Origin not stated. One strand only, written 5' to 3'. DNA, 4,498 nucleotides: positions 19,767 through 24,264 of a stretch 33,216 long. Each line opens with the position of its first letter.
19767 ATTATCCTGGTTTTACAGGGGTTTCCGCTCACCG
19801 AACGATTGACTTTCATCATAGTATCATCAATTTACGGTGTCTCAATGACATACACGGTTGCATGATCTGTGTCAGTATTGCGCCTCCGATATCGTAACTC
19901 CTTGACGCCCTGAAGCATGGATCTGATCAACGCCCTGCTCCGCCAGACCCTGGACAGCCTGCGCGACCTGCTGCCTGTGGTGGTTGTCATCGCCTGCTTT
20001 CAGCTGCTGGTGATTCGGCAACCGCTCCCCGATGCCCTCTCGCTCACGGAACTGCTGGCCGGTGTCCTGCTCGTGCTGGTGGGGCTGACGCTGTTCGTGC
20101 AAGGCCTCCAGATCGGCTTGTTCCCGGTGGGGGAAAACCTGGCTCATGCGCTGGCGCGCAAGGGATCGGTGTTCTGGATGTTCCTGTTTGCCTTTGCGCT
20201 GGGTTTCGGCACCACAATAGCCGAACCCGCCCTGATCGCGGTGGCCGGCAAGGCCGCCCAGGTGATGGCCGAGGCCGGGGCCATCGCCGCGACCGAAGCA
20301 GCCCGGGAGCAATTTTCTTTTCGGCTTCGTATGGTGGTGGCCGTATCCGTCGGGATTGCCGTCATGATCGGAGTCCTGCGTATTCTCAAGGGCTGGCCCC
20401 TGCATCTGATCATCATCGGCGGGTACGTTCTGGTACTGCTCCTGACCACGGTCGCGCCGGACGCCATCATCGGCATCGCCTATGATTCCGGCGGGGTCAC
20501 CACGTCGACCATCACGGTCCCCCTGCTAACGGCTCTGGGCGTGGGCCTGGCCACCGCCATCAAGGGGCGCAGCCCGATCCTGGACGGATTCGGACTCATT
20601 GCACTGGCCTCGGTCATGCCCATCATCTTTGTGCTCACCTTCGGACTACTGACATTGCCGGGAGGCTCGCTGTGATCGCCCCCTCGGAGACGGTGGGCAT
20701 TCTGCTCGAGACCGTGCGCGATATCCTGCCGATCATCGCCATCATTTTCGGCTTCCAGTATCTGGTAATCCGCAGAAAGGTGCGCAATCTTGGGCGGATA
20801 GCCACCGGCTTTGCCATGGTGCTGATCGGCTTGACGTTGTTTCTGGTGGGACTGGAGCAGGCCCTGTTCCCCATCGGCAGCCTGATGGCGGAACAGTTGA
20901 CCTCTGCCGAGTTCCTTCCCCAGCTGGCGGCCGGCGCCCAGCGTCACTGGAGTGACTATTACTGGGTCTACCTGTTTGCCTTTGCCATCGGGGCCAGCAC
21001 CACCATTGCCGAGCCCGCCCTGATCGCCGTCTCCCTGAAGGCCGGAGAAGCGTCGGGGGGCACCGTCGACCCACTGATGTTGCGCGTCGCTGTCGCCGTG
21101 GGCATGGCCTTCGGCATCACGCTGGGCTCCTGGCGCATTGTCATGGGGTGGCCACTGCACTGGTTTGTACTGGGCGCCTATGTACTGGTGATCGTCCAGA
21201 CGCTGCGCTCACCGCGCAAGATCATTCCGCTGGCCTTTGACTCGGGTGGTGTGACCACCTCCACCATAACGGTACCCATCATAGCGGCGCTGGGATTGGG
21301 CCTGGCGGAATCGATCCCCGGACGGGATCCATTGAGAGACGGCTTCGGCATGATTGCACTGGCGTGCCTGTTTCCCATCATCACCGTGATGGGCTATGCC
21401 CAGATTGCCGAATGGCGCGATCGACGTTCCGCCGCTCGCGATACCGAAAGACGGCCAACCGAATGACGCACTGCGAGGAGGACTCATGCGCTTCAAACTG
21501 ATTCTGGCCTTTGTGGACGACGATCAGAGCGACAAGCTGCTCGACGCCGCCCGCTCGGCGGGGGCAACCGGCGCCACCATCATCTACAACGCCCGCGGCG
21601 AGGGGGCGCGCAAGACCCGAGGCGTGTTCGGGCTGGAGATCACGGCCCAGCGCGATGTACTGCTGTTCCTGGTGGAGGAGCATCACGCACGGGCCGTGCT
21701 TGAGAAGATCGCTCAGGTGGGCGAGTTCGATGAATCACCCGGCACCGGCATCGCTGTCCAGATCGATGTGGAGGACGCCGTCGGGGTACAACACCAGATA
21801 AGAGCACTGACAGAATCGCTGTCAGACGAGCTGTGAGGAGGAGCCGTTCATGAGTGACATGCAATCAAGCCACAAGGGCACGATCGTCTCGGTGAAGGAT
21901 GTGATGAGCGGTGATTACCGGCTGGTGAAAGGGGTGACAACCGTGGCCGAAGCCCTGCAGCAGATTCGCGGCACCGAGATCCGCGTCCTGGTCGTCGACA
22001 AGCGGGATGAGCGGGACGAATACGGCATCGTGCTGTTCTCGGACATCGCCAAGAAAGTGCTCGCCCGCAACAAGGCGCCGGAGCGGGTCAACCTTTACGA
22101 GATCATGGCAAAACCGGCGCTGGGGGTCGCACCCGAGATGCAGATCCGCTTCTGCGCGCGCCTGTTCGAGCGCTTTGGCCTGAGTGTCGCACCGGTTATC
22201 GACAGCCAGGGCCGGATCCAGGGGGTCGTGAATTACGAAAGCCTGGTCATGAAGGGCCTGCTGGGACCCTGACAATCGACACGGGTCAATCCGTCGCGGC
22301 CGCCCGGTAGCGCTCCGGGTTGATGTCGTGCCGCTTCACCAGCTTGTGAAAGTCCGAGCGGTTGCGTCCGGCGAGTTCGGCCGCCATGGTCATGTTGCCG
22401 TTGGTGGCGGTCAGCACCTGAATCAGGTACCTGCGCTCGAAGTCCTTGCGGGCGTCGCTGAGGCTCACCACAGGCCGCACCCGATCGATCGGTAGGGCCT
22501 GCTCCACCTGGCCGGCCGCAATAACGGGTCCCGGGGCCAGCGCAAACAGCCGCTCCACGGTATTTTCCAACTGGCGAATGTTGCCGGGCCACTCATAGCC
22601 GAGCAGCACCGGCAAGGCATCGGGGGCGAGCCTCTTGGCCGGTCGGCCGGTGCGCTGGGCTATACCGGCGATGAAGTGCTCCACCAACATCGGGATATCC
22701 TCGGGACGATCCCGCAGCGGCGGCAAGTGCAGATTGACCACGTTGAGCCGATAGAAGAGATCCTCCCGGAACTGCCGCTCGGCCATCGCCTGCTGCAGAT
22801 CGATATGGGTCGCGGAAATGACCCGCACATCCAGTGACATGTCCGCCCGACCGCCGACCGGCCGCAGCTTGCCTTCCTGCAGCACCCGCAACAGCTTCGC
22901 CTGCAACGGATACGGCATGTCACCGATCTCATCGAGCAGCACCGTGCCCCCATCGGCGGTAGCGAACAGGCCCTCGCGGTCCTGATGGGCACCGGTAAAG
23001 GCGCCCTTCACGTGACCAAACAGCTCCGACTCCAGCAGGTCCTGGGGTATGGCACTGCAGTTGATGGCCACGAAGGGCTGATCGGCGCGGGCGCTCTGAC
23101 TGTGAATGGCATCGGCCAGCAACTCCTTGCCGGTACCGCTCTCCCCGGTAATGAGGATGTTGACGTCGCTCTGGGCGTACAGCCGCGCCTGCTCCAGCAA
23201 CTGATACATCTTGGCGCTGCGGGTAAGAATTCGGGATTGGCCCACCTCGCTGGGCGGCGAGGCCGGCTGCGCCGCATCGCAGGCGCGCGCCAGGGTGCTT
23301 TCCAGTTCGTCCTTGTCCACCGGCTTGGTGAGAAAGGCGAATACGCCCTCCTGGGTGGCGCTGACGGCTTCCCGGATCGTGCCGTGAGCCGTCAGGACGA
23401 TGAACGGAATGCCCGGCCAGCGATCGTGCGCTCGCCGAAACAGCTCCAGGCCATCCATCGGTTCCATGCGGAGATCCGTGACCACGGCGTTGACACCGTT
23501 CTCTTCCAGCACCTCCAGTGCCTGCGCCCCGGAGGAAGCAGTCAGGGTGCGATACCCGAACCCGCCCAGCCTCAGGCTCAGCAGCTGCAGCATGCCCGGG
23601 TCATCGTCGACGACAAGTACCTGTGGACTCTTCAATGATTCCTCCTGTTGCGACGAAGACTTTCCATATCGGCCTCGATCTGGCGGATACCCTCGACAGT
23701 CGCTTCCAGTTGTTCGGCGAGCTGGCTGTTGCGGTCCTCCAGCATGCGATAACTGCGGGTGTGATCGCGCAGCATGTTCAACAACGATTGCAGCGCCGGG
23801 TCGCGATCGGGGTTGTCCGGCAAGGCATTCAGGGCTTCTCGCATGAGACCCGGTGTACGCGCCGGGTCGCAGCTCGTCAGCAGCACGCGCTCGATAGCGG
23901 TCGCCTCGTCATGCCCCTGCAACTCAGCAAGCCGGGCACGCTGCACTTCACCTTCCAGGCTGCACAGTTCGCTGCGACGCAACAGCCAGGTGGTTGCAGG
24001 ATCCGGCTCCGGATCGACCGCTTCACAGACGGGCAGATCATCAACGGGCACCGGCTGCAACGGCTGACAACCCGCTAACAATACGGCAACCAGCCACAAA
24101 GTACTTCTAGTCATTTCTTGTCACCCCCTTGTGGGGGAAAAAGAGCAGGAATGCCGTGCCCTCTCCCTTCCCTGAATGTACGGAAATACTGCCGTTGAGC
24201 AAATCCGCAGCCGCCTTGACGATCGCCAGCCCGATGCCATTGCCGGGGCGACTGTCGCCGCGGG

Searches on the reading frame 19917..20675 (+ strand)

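Call 3: search_protein_families(library=ncbifam, proteins=[window:19917-20675:+])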
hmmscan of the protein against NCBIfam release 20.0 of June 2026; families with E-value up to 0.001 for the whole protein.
window:19917-20675:+ (252 aa): 2 families
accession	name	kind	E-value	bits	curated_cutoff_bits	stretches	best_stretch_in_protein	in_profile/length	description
NF041627.1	NaLiK_antip_UmpA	equivalog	2.9e-122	406.6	490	1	5-245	2-242/243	Na,Li,K/H(+) antiporter subunit UmpA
NF041628.1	NaLiK_antip_UmpB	equivalog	2e-56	191.2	500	1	7-242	3-238/252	Na,Li,K/H(+) antiporter subunit UmpB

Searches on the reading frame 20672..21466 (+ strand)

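Call 3: search_protein_families(library=ncbifam, proteins=[window:20672-21466:+])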
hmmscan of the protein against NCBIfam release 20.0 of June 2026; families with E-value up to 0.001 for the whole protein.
window:20672-21466:+ (264 aa): 2 families
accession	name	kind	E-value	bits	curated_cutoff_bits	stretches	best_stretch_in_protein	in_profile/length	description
NF041628.1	NaLiK_antip_UmpB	equivalog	5.1e-144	478.2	500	1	8-254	4-250/252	Na,Li,K/H(+) antiporter subunit UmpB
NF041627.1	NaLiK_antip_UmpA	equivalog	3e-56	190.4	490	1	11-245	8-242/243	Na,Li,K/H(+) antiporter subunit UmpA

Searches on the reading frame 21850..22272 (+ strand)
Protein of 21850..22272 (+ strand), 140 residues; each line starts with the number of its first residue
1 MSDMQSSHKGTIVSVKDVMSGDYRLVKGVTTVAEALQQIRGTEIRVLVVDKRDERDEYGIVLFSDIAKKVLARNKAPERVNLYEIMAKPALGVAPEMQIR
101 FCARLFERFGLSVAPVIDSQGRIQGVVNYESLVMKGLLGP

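Call 3: search_protein_families(library=ncbifam, proteins=[window:21850-22272:+])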
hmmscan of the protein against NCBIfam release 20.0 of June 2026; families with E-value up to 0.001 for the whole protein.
window:21850-22272:+ (140 aa): 8 families
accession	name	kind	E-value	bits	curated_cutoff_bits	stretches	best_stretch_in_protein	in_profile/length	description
NF041552.1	TF_PrdR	equivalog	6.2e-09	34.7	795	1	12-132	5-121/577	sigma-54 dependent transcriptional regulator PrdR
NF011445.0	PRK14869.2-1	equivalog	4.5e-06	25.4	483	0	84-135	72-123/548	putative manganese-dependent inorganic diphosphatase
NF002505.0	PRK01862.1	equivalog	3.8e-05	22.5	482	1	8-132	442-566/577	ClcB-like voltage-gated chloride channel protein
NF053863.1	DS11_antiphage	equivalog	0.00017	20.8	260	0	9-69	134-191/305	CBS domain-containing anti-phage protein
NF011446.0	PRK14869.2-2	equivalog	0.00037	19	601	0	14-81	77-143/576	putative manganese-dependent inorganic diphosphatase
NF011443.0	PRK14869.1-5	equivalog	0.00044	18.8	335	0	14-73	70-128/546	putative manganese-dependent inorganic diphosphatase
NF011449.0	PRK14869.2-5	equivalog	0.00073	18.7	411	0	14-73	68-127/451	putative manganese-dependent inorganic diphosphatase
TIGR00400.1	mgtE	equivalog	0.00079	18.3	232.75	1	18-128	136-243/450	magnesium transporter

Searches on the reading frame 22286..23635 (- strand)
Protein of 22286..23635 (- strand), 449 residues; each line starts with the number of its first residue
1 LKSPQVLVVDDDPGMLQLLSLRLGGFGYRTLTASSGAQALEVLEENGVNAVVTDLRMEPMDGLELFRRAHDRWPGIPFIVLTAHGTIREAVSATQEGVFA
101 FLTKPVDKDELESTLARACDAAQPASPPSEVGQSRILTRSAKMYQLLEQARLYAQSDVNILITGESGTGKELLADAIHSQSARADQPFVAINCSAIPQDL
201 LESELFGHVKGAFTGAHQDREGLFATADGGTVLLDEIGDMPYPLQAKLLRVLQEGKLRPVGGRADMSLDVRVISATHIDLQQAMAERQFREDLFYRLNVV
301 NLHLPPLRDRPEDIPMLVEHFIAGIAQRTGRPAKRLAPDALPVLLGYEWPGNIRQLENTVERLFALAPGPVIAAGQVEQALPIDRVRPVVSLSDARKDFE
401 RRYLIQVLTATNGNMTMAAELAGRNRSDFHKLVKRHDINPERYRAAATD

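Call 3: search_protein_families(library=ncbifam, proteins=[window:22286-23635:-])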
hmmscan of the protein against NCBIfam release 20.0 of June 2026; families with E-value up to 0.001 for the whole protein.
window:22286-23635:- (449 aa): 97 families (the best 25 are shown)
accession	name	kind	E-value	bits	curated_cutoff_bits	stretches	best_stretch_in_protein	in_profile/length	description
NF011695.0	PRK15115.1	equivalog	1.1e-168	561.6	763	1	2-443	5-443/445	two-component system response regulator GlrR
TIGR01818.1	ntrC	equivalog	9e-127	423.6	558.6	1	6-383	1-383/463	nitrogen regulation protein NR(I)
NF008469.0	PRK11361.1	equivalog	9.2e-112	374.1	714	1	5-432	6-451/461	acetoacetate metabolism transcriptional regulator AtoC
NF008176.1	PRK10923.1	equivalog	1.4e-109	366.8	620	1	1-370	1-374/469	nitrogen regulation protein NR(I)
TIGR02915.1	PEP_resp_reg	equivalog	2.3e-109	366.2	502.6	1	6-438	1-444/445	PEP-CTERM-box response regulator transcription factor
NF007689.0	PRK10365.1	equivalog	2.9e-108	362.5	760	1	5-427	7-433/441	sigma-54-dependent response regulator transcription factor ZraR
NF051870.1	NAssimRespRegNtrX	equivalog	3.6e-101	339.3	600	1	5-434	3-448/452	nitrogen assimilation response regulator NtrX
NF041552.1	TF_PrdR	equivalog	1.1e-98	331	795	1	134-432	267-572/577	sigma-54 dependent transcriptional regulator PrdR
TIGR01817.1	nifA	equivalog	4.8e-96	322.6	528.85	1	123-376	185-437/534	nif-specific transcriptional activator NifA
NF003451.0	PRK05022.1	equivalog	7.7e-94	315.2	476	1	109-438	166-510/512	nitric oxide reductase transcriptional regulator NorR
NF041946.1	LuxO_transreg_Vib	equivalog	8.8e-94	314.9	800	1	32-377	25-376/463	quorum-sensing sigma-54 dependent transcriptional regulator LuxO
NF038308.1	RNA_repair_RtcR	equivalog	1.3e-93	314.7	650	1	127-390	173-443/530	RNA repair transcriptional activator RtcR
NF050807.1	TransRegFlbDCaul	equivalog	5.6e-90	302.4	750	1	33-379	30-363/454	sigma-54-dependent transcriptional regulator FlbD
NF049963.1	RespRegFlgRCampy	domain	1.1e-87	294.7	750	1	6-437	3-428/429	fla regulon two-component system response regulator FlgR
NF011958.0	PRK15429.1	equivalog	4e-86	290.1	830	1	135-435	380-683/692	formate hydrogenlyase transcriptional activator FlhA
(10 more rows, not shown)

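Call 6: search_protein_families(library=pfam, proteins=[window:22286-23635:-], max_evalue=0.1)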
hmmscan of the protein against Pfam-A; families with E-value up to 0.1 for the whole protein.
window:22286-23635:- (449 aa): 18 families
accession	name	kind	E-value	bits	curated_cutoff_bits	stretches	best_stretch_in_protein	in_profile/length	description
PF00158.32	Sigma54_activat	-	3.9e-71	238.6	20.2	1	137-302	2-167/168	Sigma-54 interaction domain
PF00072.30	Response_reg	-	1.2e-25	90.3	30.2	1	6-115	1-110/111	Response regulator receiver domain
PF14532.12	Sigma54_activ_2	-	1.2e-23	84.3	25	1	138-307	2-138/138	Sigma-54 interaction domain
PF25601.1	AAA_lid_14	-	9.6e-23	80.3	27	1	308-381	1-74/87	AAA+ ATPase lid domain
PF07728.20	AAA_5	-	3.1e-06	27.7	22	1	159-277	1-122/139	AAA domain (dynein-related subfamily)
PF07724.20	AAA_2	-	2e-05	25.1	27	1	158-285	4-132/166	AAA domain (Cdc48 subfamily)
PF02954.25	HTH_8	-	2.7e-05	24.2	22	1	396-426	2-32/42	Bacterial regulatory protein, Fis family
PF00004.35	AAA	-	0.0012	19.7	21.2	1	160-258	1-98/131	ATPase family associated with various cellular activities (AAA)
PF13191.12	AAA_16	-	0.0022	18.9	32.6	1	140-212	6-85/167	AAA ATPase domain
PF06068.19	TIP49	-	0.0033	17.1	23.8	1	131-196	27-88/347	TIP49 P-loop domain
PF13401.12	AAA_22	-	0.0072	17.1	27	0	159-195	7-43/130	AAA domain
PF00493.29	MCM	-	0.019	14.5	23.3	1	152-255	52-148/224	MCM P-loop domain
PF13555.12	AAA_29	-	0.023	14.9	27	1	156-178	22-43/61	P-loop containing region of AAA domain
PF12775.13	AAA_7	-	0.028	14.4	25.8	1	149-196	25-72/181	P-loop containing dynein motor region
PF25201.1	nSTAND6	-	0.031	14.8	27.7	1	153-211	14-69/148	Novel STAND NTPase 6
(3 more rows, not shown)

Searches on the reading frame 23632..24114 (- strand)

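Call 3: search_protein_families(library=ncbifam, proteins=[window:23632-24114:-])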
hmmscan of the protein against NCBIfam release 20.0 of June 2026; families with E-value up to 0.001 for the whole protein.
window:23632-24114:- (160 aa): 0 families

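Call 6: search_protein_families(library=pfam, proteins=[window:23632-24114:-], max_evalue=0.1)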
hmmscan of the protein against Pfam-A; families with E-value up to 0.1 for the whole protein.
window:23632-24114:- (160 aa): 1 family
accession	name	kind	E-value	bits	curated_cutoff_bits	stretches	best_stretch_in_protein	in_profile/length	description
PF24319.2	DUF7491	-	0.013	16.2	30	1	108-158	37-87/90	Coiled-coil region of unknown function (DUF7491)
